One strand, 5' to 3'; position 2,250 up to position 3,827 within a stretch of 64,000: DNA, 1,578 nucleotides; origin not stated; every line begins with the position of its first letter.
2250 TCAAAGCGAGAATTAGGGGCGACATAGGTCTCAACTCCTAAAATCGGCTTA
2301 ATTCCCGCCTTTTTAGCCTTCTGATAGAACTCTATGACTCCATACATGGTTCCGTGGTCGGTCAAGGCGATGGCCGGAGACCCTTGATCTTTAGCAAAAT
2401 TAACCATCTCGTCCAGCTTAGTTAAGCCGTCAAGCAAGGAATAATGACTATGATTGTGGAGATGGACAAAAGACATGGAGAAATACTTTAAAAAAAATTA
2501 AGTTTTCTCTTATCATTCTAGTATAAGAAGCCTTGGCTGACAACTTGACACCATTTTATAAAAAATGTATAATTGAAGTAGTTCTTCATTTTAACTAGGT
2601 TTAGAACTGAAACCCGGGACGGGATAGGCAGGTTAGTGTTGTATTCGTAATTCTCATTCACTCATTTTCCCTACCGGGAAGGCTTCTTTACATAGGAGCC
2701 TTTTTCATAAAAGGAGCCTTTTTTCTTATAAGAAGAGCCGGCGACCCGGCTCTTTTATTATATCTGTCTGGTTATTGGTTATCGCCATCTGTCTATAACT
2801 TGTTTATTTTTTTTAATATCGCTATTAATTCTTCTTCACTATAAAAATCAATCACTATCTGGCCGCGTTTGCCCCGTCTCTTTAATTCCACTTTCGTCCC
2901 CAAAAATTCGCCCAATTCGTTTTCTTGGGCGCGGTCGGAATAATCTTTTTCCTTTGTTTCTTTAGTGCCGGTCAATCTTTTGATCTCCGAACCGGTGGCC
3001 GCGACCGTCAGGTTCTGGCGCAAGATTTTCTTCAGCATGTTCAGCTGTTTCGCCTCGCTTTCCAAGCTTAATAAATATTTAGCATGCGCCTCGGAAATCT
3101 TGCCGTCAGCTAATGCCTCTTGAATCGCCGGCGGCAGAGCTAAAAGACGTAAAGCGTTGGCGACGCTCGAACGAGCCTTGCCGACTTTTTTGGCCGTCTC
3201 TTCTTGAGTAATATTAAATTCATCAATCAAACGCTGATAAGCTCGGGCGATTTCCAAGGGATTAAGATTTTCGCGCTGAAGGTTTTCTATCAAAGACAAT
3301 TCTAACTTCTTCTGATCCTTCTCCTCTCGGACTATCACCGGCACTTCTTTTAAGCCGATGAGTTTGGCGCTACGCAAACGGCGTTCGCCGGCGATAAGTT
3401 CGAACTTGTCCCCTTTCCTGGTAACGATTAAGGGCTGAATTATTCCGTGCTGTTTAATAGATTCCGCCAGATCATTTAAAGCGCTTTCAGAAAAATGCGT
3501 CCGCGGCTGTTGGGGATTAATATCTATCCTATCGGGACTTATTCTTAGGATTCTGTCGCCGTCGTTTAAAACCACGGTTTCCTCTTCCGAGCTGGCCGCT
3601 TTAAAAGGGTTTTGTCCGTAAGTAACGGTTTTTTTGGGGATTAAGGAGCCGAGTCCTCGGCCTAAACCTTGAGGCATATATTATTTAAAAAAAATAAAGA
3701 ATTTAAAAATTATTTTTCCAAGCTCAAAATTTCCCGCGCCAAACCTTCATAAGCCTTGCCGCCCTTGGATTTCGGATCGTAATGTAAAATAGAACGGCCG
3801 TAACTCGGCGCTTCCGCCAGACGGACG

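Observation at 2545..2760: Orphan perfect-consensus promoter driving a ~180-nt ORF-less, terminator-bounded transcript between dnaE and parB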

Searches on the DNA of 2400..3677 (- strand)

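Call 4: search_rna_families(source=window, start=2400, end=2900, threshold=evalue, max_evalue=10, show_alignments=3)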
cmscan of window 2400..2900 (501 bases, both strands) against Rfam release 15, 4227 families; matches with E-value up to 10: 15.
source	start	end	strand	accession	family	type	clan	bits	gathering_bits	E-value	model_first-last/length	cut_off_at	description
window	2697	2762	+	RF02064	STnc370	Gene; sRNA;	-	25.3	54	0.42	1-71/71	no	Enterobacterial sRNA STnc370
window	2724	2813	-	RF02053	STnc430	Gene; sRNA;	-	23.4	47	0.19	1-162/162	no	Enterobacterial sRNA STnc430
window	2676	2756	+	RF02450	ncr1175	Gene; sRNA;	-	20.9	60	0.22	1-110/110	no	Bacillus sRNA ncr1175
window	2708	2762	+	RF04343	Plastid-psbA-2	Cis-reg;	CL00153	19.9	55.8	0.36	1-60/60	no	Plastid-psbA-2 3UTR RNA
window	2691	2763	+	RF02053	STnc430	Gene; sRNA;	-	19.2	47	1.5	1-162/162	no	Enterobacterial sRNA STnc430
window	2648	2708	+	RF01859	Phe_leader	Cis-reg; leader;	-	18.9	55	1.3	1-125/125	no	Phenylalanine leader peptide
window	2691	2764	+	RF02898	AaHKsRNA20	Gene; sRNA;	-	18.5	43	3.7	1-77/77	no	Aggregatibacter sRNA 20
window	2688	2766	+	RF00121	MicC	Gene; sRNA;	-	17.2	90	6.2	1-123/123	no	MicC RNA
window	2690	2851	-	RF04182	GibS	Gene; sRNA;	-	16.7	115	8.1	1-142/142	no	GibS sRNA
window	2722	2764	+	RF00768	MIR405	Gene; miRNA;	-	16.1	102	9.2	1-83/83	no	MIR405 microRNA precursor family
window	2455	2542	+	RF01860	Afu_455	Gene; snRNA; snoRNA; CD-box;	-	14.2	48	8.1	1-92/92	no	A. fumigatus snoRNA Afu_455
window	2680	2706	+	RF00489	ctRNA_p42d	Gene; antisense;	-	13.4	50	9.2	5-40/46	no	ctRNA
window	2598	2759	+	RF01398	isrP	Gene; sRNA;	-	13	45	7.5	1-148/148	no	isrP Hfq binding RNA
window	2567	2755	+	RF02503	Atu_C9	Gene; sRNA;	-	12.4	40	0.47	1-192/192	no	Rhizobiales sRNA Atu_C9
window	2490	2565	-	RF02081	STnc550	Gene; sRNA;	-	9.8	48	6.1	228-304/388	no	Enterobacterial sRNA STnc550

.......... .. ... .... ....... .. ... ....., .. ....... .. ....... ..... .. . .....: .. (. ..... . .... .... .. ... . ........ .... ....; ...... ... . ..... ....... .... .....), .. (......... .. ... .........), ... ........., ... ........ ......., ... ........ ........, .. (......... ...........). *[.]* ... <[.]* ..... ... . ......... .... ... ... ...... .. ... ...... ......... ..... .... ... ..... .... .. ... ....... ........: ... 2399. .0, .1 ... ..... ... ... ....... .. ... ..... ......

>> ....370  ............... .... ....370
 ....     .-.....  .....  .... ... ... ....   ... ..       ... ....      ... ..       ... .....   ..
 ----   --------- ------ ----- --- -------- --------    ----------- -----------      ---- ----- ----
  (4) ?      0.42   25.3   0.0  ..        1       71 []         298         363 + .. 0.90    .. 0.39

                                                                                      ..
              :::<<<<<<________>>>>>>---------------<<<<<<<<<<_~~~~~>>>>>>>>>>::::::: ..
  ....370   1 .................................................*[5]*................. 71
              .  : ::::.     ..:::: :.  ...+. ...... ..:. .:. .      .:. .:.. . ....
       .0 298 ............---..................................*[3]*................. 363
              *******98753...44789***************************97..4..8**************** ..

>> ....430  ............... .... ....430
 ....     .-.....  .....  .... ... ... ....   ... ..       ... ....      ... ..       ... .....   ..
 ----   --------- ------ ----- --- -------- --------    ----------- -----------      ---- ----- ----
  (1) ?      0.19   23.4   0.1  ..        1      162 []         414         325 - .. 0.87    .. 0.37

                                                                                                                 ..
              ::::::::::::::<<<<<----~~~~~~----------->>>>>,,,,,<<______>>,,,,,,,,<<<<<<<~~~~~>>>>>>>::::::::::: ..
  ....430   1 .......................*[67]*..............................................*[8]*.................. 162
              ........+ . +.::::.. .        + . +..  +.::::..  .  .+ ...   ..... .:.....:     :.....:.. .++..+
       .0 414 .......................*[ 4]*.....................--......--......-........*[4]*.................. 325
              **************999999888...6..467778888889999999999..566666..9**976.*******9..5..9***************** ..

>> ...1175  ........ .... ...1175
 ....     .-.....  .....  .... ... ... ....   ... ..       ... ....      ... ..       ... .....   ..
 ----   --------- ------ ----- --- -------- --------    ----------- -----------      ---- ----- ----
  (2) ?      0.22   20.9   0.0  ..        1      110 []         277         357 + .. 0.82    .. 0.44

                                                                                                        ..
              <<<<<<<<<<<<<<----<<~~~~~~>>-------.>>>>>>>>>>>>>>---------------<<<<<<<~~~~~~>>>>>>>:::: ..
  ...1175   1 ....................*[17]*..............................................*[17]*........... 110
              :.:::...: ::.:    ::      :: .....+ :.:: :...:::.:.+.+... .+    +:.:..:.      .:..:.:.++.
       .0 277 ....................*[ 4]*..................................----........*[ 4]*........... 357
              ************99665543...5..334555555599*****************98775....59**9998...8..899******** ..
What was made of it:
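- On 6S RNA (Rfam RF00013): No 6S hit at E<=10 in 2400-2900 (call 4).
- Closest known: GcvB. Different: There is no Rfam hit to GcvB (call 4).
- Closest known: 6S RNA. Different: No hit appears even at E<=10 (call 4).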

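Call 39: search_rna_families(sources=[L014, L089, L092, L094, L097, L100, L082], threshold=evalue, max_evalue=0.01)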
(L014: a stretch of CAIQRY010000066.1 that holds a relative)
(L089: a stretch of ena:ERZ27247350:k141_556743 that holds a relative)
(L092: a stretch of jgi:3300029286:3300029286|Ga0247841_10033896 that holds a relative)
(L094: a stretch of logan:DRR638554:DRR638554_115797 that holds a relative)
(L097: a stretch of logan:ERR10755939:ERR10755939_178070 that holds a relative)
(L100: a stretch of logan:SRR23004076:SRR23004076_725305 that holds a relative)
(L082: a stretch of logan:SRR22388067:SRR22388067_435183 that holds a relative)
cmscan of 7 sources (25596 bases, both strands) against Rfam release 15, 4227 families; matches with E-value up to 0.01: 4.
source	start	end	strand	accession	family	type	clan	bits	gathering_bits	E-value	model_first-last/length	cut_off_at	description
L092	516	599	-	RF00005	tRNA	Gene; tRNA;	CL00001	52.7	29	7.1e-09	1-71/71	no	tRNA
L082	1263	1346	-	RF00005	tRNA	Gene; tRNA;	CL00001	50.5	29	2.9e-08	1-71/71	no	tRNA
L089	503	586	-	RF00005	tRNA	Gene; tRNA;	CL00001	48.7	29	8.9e-08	1-71/71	no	tRNA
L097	528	611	-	RF00005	tRNA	Gene; tRNA;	CL00001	48.7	29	8.9e-08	1-71/71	no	tRNA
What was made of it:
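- On 6S RNA (Rfam RF00013): No hit in the module of five other variants at E<=0.01 (call 39).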

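Call 68: search_rna_families(source=L014, start=1093, end=1645, threshold=evalue, max_evalue=1)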
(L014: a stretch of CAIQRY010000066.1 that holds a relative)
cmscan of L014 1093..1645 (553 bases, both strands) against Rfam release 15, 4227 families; matches with E-value up to 1: 3.
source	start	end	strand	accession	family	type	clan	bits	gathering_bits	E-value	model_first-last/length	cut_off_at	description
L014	1136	1228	-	RF00558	L20_leader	Cis-reg; leader;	-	21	58.7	0.11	1-127/127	no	Ribosomal protein L20 leader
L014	1105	1209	+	RF02842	RefA1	Gene; sRNA;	-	19.3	94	0.077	1-222/222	no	Enterococcus sRNA A1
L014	1299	1417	+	RF00483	IRES_IGF2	Cis-reg; IRES;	-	15.6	70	0.65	1-121/121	no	Insulin-like growth factor II IRES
